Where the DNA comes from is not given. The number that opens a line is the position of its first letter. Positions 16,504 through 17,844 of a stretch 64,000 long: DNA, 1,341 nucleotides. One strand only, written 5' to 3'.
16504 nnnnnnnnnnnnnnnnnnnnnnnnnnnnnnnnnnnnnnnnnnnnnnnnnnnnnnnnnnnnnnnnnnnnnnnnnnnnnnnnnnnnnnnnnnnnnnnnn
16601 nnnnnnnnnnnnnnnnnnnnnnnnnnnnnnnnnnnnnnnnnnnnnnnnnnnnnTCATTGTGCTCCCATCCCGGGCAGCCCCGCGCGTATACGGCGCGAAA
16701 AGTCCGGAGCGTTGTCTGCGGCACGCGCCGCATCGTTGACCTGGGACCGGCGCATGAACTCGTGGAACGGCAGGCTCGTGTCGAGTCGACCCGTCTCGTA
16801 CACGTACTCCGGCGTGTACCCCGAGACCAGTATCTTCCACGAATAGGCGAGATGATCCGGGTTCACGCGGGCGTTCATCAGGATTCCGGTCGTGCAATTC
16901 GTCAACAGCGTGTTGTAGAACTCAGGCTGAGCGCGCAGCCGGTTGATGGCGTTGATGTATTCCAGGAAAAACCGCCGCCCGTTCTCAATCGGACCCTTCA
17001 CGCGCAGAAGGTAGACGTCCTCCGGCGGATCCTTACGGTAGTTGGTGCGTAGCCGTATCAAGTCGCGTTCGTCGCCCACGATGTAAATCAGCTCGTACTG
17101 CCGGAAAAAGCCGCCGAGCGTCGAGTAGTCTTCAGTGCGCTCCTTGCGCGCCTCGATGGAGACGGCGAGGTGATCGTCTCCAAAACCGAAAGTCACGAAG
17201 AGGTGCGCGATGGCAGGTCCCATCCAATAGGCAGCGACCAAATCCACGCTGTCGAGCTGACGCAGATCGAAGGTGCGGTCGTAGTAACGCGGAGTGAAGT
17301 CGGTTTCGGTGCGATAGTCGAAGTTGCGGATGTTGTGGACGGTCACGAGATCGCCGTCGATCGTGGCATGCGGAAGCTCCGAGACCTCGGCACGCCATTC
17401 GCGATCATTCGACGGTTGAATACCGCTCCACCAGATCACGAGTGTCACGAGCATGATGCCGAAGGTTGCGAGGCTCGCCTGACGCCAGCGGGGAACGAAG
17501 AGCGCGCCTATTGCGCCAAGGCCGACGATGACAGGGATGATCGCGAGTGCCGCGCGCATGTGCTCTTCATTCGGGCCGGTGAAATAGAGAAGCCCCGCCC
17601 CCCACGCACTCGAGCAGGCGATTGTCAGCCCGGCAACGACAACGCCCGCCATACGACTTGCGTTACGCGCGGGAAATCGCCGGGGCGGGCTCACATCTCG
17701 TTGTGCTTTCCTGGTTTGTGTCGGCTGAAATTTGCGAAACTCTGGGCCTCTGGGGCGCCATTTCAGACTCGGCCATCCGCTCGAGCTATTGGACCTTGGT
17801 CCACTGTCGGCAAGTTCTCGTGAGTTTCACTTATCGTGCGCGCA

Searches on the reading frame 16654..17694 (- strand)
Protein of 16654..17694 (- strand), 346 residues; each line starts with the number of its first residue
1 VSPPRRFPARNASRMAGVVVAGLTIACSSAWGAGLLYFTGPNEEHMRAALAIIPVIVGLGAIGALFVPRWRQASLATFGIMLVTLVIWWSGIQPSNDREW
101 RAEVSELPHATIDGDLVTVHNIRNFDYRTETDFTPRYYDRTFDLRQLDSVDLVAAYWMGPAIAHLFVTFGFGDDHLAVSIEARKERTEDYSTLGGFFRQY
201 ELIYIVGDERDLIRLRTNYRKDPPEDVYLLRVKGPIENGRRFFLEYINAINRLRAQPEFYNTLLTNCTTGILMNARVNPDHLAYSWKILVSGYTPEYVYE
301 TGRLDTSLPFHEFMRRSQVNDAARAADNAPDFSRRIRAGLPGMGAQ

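Call 4: search_protein_families(library=pfam, proteins=[window:16654-17694:-])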
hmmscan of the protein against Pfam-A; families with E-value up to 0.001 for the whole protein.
window:16654-17694:- (346 aa): 1 family
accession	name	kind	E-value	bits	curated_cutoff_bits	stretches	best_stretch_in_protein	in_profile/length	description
PF13387.12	Lnb_N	-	2.7e-36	125.2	22.2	1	134-279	2-153/175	Lnb N-terminal periplasmic domain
